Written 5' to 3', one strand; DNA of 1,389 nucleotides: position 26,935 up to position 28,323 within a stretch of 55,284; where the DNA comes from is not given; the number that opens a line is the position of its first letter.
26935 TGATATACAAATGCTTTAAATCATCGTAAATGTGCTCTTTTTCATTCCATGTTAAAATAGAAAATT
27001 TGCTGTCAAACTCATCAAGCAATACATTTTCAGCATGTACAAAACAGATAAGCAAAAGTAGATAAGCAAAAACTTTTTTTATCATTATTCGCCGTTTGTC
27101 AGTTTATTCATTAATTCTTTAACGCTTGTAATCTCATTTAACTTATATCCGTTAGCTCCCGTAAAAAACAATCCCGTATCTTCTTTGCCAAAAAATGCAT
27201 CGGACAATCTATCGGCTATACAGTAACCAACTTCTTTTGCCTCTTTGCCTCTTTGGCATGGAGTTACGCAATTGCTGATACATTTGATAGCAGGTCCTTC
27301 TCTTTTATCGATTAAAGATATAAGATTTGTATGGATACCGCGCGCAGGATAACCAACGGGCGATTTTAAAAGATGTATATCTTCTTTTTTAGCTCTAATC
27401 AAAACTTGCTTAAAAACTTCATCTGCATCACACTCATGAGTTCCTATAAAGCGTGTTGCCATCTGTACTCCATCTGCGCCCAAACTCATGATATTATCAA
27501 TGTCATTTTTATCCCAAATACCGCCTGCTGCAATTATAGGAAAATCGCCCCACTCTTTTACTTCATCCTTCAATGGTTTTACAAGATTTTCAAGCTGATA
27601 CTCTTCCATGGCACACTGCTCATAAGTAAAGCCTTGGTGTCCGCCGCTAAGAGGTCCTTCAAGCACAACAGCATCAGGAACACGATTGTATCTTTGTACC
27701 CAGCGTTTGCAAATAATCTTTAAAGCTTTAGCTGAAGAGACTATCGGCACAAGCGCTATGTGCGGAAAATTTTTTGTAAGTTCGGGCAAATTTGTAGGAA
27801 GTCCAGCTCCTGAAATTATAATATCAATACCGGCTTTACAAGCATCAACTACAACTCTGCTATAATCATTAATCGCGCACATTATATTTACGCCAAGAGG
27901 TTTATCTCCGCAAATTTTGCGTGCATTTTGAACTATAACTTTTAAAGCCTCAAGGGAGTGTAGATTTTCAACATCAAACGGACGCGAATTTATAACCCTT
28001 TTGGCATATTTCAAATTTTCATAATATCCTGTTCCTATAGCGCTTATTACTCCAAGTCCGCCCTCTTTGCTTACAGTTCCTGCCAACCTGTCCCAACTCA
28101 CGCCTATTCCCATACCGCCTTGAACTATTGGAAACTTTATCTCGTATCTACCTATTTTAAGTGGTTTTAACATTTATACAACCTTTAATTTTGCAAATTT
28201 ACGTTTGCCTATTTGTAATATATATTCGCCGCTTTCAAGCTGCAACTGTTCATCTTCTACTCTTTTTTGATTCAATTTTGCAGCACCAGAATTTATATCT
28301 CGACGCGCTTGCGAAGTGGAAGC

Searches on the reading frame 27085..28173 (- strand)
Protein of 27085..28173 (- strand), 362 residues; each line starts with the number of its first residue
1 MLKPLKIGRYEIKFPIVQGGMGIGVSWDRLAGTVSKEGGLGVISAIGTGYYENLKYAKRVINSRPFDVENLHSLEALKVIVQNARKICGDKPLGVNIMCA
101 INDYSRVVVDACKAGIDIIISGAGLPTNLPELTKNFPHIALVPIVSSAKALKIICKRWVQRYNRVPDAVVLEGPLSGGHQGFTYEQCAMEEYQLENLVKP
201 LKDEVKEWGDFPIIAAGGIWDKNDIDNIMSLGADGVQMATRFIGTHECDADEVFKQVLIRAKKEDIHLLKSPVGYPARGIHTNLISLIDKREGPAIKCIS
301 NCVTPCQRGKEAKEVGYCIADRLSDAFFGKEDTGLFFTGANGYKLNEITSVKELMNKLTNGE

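Call 70: search_protein_families(library=ncbifam, proteins=[window:27085-28173:-], max_evalue=1e-10)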
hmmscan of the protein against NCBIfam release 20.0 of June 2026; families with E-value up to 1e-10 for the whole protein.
window:27085-28173:- (362 aa): 1 family
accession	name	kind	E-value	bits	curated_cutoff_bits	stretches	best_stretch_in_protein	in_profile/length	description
TIGR03151.1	enACPred_II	equivalog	6.6e-34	117.6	453.1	1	77-293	50-244/307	enoyl-[acyl-carrier-protein] reductase FabK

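Call 80: search_solved_structures(query=window:27085-28173:-, max_evalue=1e-10)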
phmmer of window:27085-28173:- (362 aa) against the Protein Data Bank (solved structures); distinct sequences matched with E-value up to 1e-10: 17.
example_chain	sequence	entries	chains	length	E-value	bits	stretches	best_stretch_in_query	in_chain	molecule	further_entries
9lt5_A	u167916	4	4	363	1.1e-158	531.2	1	2-361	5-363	2-nitropropane dioxygenase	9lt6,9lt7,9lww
9jsy_A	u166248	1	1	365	1.1e-158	531.2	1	2-361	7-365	2-nitropropane dioxygenase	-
9k7h_A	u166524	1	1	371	1.2e-158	531.1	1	2-361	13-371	2-nitropropane dioxygenase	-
7e1q_A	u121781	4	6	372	1.2e-158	531.1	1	2-361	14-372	2-nitropropane dioxygenase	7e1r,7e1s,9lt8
5gvh_A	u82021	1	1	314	1.3e-20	77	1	89-290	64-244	Enoyl-[acyl-carrier-protein] reductase [FMN]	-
7l00_A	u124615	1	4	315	1.3e-20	76.9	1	75-360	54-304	Enoyl-Acyl Carrier Protein Reductase FabK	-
3bo9_A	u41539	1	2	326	1.4e-20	76.8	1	11-290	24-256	Putative nitroalkan dioxygenase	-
5gvj_A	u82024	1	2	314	1.6e-20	76.7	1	89-289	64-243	Enoyl-[acyl-carrier-protein] reductase [FMN]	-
9pl0_A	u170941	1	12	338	2.6e-19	72.6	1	77-286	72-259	Enoyl-[acyl-carrier-protein] reductase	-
2z6i_A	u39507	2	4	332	1.6e-17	66.8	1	81-292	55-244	Trans-2-enoyl-ACP reductase II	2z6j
3bw4_A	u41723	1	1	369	2.9e-15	59.3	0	166-283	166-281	2-nitropropane dioxygenase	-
3bw2_A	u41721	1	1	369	2.9e-15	59.3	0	166-283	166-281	2-nitropropane dioxygenase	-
3bw3_A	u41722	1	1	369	5.2e-14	55.2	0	166-283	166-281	2-nitropropane dioxygenase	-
4iql_A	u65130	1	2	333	5.6e-13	51.8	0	86-268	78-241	Enoyl-(Acyl-carrier-protein) reductase II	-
5lsm_A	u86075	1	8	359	3.9e-12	49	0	158-285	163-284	FMN-dependent nitronate monooxygenase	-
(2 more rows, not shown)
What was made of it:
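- Closest known: FabX. Different: The host's own FabX orthologue is a separate backbone gene at 27085-28173 (call 80).
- The host carries a FabX orthologue nearby (call 80), so this chemistry exists in the lineage.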
